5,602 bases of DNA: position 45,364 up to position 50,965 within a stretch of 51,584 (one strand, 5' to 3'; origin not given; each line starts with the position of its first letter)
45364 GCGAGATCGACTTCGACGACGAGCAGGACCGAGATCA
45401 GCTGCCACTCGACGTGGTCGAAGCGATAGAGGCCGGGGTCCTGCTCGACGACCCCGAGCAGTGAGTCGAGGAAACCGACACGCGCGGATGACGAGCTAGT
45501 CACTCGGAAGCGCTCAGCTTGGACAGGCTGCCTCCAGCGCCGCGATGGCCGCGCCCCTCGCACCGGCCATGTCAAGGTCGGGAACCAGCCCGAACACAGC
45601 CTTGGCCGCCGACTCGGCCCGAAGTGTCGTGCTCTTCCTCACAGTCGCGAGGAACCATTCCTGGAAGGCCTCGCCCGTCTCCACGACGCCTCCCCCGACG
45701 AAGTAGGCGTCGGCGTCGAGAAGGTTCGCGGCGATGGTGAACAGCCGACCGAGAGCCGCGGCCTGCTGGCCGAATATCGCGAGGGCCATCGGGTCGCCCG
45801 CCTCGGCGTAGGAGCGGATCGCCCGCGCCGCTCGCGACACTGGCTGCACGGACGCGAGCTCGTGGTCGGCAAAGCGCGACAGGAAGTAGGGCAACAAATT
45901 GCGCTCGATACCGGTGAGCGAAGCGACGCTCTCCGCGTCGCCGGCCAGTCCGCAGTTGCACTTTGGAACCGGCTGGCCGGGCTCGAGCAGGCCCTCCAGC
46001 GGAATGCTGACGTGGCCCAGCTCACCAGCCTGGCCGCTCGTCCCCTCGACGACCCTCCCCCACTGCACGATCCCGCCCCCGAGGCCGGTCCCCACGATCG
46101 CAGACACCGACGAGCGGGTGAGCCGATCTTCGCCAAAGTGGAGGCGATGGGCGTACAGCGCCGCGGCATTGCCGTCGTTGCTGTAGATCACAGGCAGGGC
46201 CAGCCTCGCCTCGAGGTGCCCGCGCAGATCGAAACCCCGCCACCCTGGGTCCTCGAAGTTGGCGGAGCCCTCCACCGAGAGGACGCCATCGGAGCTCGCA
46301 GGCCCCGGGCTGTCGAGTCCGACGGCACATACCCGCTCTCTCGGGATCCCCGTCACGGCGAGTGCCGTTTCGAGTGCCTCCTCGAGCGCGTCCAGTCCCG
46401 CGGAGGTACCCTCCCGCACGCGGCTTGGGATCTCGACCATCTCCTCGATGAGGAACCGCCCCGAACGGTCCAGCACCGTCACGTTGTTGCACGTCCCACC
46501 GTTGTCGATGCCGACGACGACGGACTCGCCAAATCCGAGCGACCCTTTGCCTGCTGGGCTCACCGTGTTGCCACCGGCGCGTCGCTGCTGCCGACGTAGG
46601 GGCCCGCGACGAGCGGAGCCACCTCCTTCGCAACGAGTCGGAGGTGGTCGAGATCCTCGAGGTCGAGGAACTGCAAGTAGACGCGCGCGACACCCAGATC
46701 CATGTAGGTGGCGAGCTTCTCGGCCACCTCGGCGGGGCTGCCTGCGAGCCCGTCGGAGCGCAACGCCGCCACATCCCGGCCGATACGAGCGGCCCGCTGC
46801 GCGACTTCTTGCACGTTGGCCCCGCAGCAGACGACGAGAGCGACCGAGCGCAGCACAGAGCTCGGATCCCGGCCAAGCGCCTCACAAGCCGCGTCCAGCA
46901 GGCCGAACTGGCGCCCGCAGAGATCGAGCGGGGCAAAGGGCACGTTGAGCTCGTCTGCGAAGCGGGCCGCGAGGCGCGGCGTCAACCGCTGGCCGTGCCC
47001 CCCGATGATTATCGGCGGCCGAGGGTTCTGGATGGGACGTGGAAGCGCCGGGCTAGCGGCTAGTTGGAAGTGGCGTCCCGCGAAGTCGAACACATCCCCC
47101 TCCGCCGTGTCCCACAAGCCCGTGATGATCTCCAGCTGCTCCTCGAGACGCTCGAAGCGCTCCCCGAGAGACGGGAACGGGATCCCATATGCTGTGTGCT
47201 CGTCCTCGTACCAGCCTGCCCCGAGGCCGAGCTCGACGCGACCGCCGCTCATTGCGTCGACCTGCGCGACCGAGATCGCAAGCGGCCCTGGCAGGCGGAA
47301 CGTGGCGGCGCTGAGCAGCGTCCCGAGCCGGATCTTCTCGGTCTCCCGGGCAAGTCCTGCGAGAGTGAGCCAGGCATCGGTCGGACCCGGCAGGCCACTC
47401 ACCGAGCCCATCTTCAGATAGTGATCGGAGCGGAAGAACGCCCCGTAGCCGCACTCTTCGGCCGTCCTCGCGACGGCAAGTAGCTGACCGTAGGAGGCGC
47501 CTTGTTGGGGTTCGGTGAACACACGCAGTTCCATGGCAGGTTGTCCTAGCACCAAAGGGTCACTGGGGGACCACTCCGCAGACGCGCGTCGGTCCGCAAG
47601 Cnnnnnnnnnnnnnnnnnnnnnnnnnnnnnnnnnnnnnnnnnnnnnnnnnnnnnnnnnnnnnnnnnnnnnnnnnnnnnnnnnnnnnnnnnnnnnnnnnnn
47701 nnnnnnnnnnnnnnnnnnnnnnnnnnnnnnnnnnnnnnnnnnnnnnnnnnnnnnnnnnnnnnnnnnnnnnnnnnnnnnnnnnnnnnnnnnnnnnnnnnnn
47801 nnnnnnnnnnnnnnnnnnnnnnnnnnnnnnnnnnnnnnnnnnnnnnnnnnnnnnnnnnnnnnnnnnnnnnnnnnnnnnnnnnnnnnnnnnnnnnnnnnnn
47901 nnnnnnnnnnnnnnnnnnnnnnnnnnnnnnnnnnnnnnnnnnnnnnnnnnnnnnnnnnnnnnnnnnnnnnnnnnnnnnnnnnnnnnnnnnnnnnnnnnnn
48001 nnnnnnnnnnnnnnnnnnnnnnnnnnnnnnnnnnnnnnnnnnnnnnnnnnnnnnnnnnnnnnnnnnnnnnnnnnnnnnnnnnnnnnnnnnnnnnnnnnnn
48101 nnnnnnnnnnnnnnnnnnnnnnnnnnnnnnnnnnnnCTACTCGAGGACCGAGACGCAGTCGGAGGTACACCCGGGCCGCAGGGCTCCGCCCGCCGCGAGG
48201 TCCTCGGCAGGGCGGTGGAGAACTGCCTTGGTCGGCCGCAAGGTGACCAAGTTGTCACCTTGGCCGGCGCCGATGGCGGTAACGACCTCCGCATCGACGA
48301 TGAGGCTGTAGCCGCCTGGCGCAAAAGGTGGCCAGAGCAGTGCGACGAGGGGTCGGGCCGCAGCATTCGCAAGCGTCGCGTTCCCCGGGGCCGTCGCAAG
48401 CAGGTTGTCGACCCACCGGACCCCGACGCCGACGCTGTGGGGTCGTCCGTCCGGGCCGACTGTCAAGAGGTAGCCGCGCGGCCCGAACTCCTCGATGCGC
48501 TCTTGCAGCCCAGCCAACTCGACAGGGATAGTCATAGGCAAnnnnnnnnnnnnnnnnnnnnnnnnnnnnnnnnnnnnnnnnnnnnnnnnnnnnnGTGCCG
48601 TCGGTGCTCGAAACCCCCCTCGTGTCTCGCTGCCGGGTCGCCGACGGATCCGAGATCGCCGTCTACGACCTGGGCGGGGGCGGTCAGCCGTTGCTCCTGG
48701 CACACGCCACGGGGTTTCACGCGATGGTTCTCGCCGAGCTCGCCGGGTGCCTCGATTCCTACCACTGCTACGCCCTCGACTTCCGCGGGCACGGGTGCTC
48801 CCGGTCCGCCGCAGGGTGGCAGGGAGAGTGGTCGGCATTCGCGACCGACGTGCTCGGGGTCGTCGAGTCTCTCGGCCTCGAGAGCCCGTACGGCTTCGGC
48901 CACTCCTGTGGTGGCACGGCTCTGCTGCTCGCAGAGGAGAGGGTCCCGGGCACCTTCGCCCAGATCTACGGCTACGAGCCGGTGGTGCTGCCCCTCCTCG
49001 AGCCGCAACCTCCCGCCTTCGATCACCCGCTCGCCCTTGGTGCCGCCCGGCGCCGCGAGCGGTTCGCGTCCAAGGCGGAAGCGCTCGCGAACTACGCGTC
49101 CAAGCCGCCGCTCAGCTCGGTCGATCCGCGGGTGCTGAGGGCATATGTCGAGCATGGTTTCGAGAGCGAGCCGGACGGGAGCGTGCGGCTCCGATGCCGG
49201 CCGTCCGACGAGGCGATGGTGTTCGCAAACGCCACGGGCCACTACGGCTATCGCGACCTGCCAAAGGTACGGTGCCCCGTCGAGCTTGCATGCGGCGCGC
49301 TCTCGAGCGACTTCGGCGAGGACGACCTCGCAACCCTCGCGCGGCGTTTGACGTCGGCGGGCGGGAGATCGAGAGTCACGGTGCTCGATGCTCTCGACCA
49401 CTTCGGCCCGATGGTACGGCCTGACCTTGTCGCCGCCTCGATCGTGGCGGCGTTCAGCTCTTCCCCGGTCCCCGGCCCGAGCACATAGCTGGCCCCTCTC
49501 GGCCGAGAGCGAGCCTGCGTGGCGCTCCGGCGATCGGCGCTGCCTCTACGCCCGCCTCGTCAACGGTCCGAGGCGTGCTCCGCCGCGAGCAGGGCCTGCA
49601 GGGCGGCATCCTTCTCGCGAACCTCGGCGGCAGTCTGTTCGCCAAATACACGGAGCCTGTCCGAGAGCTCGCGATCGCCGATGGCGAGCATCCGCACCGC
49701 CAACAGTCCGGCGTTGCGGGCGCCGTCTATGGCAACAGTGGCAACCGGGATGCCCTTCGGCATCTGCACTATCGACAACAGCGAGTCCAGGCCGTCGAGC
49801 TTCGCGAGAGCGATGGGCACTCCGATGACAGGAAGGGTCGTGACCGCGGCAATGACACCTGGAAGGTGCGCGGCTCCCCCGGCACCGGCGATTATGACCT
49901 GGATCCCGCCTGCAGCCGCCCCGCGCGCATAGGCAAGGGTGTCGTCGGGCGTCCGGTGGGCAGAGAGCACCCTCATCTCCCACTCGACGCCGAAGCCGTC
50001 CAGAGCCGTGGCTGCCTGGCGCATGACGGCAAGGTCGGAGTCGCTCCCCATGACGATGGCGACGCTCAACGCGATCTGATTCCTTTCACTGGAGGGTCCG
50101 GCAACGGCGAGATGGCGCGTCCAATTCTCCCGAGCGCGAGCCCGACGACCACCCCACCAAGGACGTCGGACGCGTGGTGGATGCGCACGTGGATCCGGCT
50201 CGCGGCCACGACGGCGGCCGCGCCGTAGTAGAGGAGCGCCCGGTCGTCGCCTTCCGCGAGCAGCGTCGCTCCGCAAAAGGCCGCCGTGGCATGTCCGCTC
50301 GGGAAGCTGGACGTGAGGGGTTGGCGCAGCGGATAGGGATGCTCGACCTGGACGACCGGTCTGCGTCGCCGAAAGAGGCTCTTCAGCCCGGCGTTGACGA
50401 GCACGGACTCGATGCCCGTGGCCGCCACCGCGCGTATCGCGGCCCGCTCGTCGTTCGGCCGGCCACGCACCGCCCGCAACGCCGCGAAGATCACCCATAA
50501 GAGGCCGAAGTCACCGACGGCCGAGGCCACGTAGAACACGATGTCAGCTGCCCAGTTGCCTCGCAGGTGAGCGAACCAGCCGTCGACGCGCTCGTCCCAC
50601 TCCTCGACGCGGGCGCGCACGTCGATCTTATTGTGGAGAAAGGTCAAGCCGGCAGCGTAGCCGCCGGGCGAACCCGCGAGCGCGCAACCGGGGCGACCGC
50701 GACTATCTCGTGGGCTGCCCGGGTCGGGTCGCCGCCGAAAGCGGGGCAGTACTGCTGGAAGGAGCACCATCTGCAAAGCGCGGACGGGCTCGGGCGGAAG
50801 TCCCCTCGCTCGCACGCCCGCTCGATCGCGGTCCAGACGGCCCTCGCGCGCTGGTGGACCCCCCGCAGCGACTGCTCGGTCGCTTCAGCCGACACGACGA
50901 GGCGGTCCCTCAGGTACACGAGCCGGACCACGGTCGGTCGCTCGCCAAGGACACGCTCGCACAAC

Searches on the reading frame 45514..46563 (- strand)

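Call 12: search_protein_families(library=pfam, proteins=[window:45514-46563:-], max_evalue=0.01)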
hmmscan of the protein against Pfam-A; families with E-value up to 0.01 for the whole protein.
window:45514-46563:- (349 aa): 2 families
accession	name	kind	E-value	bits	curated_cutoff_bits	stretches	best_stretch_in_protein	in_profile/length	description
PF00480.26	ROK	-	1e-38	134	22.9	1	17-343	2-292/294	ROK family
PF01869.26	BcrAD_BadFG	-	0.00068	19.7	31.5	1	17-81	1-65/271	BadF/BadG/BcrA/BcrD ATPase family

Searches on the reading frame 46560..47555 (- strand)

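Call 12: search_protein_families(library=pfam, proteins=[window:46560-47555:-], max_evalue=0.01)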
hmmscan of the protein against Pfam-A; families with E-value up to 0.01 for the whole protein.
window:46560-47555:- (331 aa): 1 family
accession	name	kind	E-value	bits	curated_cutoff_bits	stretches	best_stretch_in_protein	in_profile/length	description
PF00296.26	Bac_luciferase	-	5.4e-47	161.1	27.9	1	14-257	13-243/314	Luciferase-like monooxygenase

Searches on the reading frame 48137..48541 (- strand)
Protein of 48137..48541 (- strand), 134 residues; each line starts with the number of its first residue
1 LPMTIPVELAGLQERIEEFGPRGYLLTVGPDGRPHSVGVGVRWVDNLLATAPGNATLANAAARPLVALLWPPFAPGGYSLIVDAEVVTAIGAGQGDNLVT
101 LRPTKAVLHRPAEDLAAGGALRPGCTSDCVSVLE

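Call 79: search_protein_families(library=pfam, proteins=[window:48137-48541:-], max_evalue=0.001)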
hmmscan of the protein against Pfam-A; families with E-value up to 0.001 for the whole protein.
window:48137-48541:- (134 aa): 1 family
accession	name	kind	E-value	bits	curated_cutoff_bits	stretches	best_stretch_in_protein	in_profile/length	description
PF01243.27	PNPOx_N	-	0.00029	21.6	28.1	1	22-87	14-76/120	Pyridoxamine 5'-phosphate oxidase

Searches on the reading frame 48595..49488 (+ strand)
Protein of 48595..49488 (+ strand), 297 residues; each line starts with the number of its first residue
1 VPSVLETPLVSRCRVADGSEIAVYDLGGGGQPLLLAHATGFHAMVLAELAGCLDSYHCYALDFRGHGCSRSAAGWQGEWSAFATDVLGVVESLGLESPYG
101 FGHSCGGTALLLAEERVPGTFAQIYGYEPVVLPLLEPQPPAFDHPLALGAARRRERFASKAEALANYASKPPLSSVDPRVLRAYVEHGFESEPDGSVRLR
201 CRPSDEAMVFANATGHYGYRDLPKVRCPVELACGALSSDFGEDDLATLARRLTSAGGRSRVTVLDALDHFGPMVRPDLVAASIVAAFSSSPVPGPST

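Call 79: search_protein_families(library=pfam, proteins=[window:48595-49488:+], max_evalue=0.001)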
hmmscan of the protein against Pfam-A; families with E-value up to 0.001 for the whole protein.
window:48595-49488:+ (297 aa): 3 families
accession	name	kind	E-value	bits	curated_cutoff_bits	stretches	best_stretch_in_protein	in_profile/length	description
PF12697.13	Abhydrolase_6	-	6.9e-13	50.2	26.3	1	33-281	1-216/217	Alpha/beta hydrolase family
PF12146.15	Hydrolase_4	-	4.5e-09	36.4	27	1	34-186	8-160/239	Serine aminopeptidase, S33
PF00561.26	Abhydrolase_1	-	4.3e-08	33.6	25.8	1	49-112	19-85/245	alpha/beta hydrolase fold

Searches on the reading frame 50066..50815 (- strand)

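Call 79: search_protein_families(library=pfam, proteins=[window:50066-50815:-], max_evalue=0.001)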
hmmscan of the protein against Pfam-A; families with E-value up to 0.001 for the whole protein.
window:50066-50815:- (249 aa): 1 family
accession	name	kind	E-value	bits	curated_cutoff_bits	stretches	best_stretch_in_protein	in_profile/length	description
PF01569.27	PAP2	-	3.3e-17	62.9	27.2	1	130-231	6-120/130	PAP2 superfamily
